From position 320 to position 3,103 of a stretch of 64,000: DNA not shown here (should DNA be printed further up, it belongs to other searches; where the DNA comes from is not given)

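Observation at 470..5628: Complex-I operon whose NADH-input module is a bifurcating-type NAD(P)H/ferredoxin flavoprotein triad inserted between nuoH and nuoJ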

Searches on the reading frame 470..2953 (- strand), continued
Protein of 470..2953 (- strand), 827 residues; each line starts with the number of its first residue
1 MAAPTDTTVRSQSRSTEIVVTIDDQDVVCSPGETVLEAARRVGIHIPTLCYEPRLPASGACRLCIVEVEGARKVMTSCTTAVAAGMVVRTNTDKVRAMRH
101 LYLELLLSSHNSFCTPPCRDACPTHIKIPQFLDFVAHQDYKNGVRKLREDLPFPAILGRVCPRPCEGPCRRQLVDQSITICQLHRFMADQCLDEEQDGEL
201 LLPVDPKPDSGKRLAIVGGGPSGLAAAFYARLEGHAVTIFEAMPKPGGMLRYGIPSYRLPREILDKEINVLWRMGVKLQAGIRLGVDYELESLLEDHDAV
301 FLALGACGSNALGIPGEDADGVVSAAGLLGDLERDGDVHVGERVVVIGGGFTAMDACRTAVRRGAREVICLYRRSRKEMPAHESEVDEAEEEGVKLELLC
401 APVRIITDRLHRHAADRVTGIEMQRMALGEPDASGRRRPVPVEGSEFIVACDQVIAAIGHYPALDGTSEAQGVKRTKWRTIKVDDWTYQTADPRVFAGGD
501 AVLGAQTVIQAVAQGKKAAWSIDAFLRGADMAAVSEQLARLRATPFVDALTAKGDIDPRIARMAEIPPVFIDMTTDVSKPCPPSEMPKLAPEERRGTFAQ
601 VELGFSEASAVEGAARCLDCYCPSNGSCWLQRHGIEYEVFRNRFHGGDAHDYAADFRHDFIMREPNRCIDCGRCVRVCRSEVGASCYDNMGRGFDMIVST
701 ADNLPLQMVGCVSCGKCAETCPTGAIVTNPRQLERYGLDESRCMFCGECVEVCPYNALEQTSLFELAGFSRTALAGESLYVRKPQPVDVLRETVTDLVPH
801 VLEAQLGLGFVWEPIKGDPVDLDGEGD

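Call 28: find_homologous_proteins(query=window:470-2953:-, max_evalue=1e-30)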
Query window:470-2953:- (827 aa): 7998 proteins with E <= 1e-30 among 8000 candidates; the best 120 are listed.
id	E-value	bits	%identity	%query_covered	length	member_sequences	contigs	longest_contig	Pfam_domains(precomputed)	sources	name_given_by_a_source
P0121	0.0e+0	1908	99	100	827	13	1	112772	PF14697.12,PF13450.13,PF07992.21,PF00070.34,PF13484.12,PF12838.13,PF22117.3,PF12831.14,PF13510.12,PF14691.12,PF00037.33,PF13738.13,PF13237.12,PF13187.12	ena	-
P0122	0.0e+0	1582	82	100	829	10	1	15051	PF14697.12,PF13450.13,PF07992.21,PF13484.12,PF12838.13,PF12831.14,PF13510.12,PF14691.12,PF00037.33,PF13738.13,PF13237.12,PF13187.12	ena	-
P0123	0.0e+0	1578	83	98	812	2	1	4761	PF14697.12,PF13450.13,PF07992.21,PF00070.34,PF13484.12,PF12838.13,PF22117.3,PF13510.12,PF14691.12,PF00037.33,PF13738.13,PF13237.12,PF13187.12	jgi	jgi:NADPH-dependent glutamate synthase beta subunit-like oxidoreductase/formate hydrogenlyase subuni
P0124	0.0e+0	1572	82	98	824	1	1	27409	PF14697.12,PF10588.15,PF13450.13,PF07992.21,PF00070.34,PF13484.12,PF12838.13,PF13534.12,PF22117.3,PF12831.14,PF01266.31,PF13510.12,PF14691.12,PF00037.33,PF13738.13,PF01262.28,PF13237.12,PF13187.12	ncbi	-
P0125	0.0e+0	1567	82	98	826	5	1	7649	PF14697.12,PF13450.13,PF07992.21,PF12837.13,PF13484.12,PF12838.13,PF13534.12,PF22117.3,PF13510.12,PF14691.12,PF00037.33,PF13738.13,PF13237.12,PF13183.12,PF13187.12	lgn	-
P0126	0.0e+0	1540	79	100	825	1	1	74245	PF14697.12,PF13450.13,PF07992.21,PF12837.13,PF00070.34,PF13484.12,PF12838.13,PF22117.3,PF12831.14,PF13510.12,PF14691.12,PF00037.33,PF13738.13,PF25160.2,PF13237.12,PF13187.12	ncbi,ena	-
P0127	0.0e+0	1534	78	100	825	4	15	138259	PF14697.12,PF13450.13,PF07992.21,PF12837.13,PF00070.34,PF13484.12,PF12838.13,PF22117.3,PF13510.12,PF14691.12,PF00037.33,PF13738.13,PF25160.2,PF13237.12,PF13187.12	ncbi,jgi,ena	-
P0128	0.0e+0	1534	78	100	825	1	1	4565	PF14697.12,PF13450.13,PF07992.21,PF00070.34,PF13484.12,PF12838.13,PF12831.14,PF13510.12,PF14691.12,PF00037.33,PF13738.13,PF25160.2,PF13237.12,PF13187.12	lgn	-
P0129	0.0e+0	1533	79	100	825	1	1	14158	PF14697.12,PF13450.13,PF07992.21,PF00070.34,PF13484.12,PF12838.13,PF13510.12,PF14691.12,PF00037.33,PF13738.13,PF25160.2,PF13237.12,PF13187.12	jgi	jgi:NADPH-dependent glutamate synthase beta subunit-like oxidoreductase/formate hydrogenlyase subuni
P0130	0.0e+0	1532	78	100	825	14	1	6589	PF14697.12,PF13450.13,PF07992.21,PF00070.34,PF13484.12,PF12838.13,PF22117.3,PF12831.14,PF13510.12,PF14691.12,PF00037.33,PF13738.13,PF25160.2,PF13237.12,PF13187.12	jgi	jgi:NADPH-dependent glutamate synthase beta subunit-like oxidoreductase/formate hydrogenlyase subuni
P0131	0.0e+0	1531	78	100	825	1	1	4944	PF14697.12,PF13450.13,PF07992.21,PF00070.34,PF13484.12,PF12838.13,PF13510.12,PF14691.12,PF00037.33,PF13738.13,PF25160.2,PF13237.12,PF13187.12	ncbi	-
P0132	0.0e+0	1531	78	100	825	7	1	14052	PF14697.12,PF13450.13,PF07992.21,PF00070.34,PF13484.12,PF12838.13,PF12831.14,PF13510.12,PF14691.12,PF00037.33,PF13738.13,PF25160.2,PF13237.12,PF13187.12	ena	-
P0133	0.0e+0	1530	79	100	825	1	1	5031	PF14697.12,PF13450.13,PF07992.21,PF00070.34,PF13484.12,PF12838.13,PF13510.12,PF14691.12,PF00037.33,PF13738.13,PF25160.2,PF13237.12,PF13187.12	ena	-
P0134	0.0e+0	1528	78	100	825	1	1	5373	PF14697.12,PF13450.13,PF07992.21,PF00070.34,PF13484.12,PF12838.13,PF13510.12,PF14691.12,PF00037.33,PF13738.13,PF13237.12,PF13187.12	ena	-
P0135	0.0e+0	1527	78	100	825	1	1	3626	PF14697.12,PF13450.13,PF07992.21,PF00070.34,PF13484.12,PF12838.13,PF13510.12,PF14691.12,PF00037.33,PF13738.13,PF25160.2,PF13237.12,PF13187.12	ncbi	-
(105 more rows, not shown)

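Call 56: find_encoding_contigs(protein=window:470-2953:-, flank=10000, max_places=4)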
Protein window:470-2953:- (827 aa): no gene with exactly this product is on record in the collection.

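Call 57: find_encoding_contigs(protein=P0121, flank=10000, max_places=3)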
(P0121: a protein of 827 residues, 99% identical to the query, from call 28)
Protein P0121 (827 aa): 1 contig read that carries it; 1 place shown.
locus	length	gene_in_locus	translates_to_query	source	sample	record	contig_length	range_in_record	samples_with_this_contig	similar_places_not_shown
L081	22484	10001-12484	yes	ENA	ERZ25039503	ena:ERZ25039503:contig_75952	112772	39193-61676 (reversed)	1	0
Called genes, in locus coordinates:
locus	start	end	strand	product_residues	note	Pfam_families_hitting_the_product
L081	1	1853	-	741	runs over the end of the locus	PF00912:Transgly, PF00905:Transpeptidase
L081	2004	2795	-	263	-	PF00902:TatC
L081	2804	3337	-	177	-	PF02416:TatA_B_E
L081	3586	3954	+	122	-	PF00507:Oxidored_q4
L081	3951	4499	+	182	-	PF01058:Oxidored_q6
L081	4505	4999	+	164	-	PF00329:Complex1_30kDa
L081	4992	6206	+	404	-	PF00346:Complex1_49kDa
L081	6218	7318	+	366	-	PF00146:NADHdh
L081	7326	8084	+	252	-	PF01257:2Fe-2S_thioredx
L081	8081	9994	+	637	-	PF01257:2Fe-2S_thioredx (weak), PF01512:Complex1_51K, PF10589:NADH_4Fe-4S, PF00037:Fer4 (faint)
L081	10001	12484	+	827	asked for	PF13510:Fer2_4, PF14691:Fer4_20, PF07992:Pyr_redox_2, PF13450:NAD_binding_8, PF22117:Fer4_Nqo3 (weak), PF12838:Fer4_7, PF13187:Fer4_9, PF00037:Fer4, +6 more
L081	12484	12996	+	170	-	PF00499:Oxidored_q3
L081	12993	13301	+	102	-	PF00420:Oxidored_q2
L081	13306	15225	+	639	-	PF00662:Proton_antipo_N, PF00361:Proton_antipo_M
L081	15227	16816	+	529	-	PF00361:Proton_antipo_M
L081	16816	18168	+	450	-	PF00361:Proton_antipo_M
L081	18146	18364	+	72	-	-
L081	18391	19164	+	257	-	PF00149:Metallophos, PF13277:YmdB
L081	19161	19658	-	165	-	PF14535:AMP-binding_C_2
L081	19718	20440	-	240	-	-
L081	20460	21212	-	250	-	PF00005:ABC_tran, PF13304:AAA_21 (faint)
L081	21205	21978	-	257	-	PF00005:ABC_tran, PF13304:AAA_21 (faint), PF12399:BCA_ABC_TP_C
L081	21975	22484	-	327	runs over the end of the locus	PF02653:BPD_transp_2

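Call 86: predict_structure(alignment_id=A2)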
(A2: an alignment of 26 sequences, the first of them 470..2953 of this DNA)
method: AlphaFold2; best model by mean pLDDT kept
length: 827 residues; sequences in the alignment: 26
mean_pLDDT: 62.6   pTM: 0.57
mean pLDDT of the five models: 62.6, 59.8, 58.5, 58.1, 56.8
residues with pLDDT >= 90: 142; 70-90: 255; 50-70: 111; < 50: 319
segments of 3 or more residues with pLDDT < 50: 1-15, 52-61, 103-124, 162-178, 244-258, 545-548, 566-585, 616-827
pLDDT, mean of each block of 10 residues (from residue 1): 30 57 89 83 74 42 74 74 87 66 39 30 50 73 83 71 37 40 76 87 90 90 89 94 51 48 77 88 80 94 68 88 82 75 92 85 93 85 78 92 88 76 89 73 92 86 78 83 89 90 67 84 93 86 55 67 51 30 53 70 61 50 32 30 25 29 27 36 34 31 25 31 30 30 29 34 33 32 35 36 41 36 34
secondary structure, 60 per line:
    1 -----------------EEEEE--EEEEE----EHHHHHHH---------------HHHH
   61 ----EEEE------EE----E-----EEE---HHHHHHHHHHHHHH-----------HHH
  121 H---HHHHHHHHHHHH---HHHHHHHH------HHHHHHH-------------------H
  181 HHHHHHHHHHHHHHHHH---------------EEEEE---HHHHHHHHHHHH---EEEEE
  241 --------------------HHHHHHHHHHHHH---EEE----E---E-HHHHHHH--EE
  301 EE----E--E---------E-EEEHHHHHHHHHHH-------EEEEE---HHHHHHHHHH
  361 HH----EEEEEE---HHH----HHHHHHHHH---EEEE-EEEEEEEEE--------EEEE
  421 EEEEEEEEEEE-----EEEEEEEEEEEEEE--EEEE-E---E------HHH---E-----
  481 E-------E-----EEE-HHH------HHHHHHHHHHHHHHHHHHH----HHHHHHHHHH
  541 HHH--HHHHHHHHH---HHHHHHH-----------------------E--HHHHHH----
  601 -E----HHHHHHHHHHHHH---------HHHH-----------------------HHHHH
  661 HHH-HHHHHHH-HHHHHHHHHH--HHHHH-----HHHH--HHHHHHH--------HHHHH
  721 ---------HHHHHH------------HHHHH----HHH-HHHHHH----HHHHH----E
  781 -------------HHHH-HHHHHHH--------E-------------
elements in order (helices of 4 or more, strands of 3 or more residues): E18-22 E25-29 H35-41 H57-60 E65-68 E87-89 H93-106 H118-121 H125-136 H140-147 H154-160 H180-197 E213-217 H221-232 E236-240 H261-273 E277-279 H290-296 E299-302 E322-324 H325-335 E343-347 H351-362 E367-372 H383-391 E395-398 E400-408 E417-431 E437-450 E453-456 E495-497 H508-526 H531-543 H546-554 H558-564 H591-596 H607-619 H629-632 H656-663 H665-671 H673-682 H685-689 H695-698 H701-707 H716-720 H730-735 H748-752 H761-766 H771-775 H794-797 H799-805
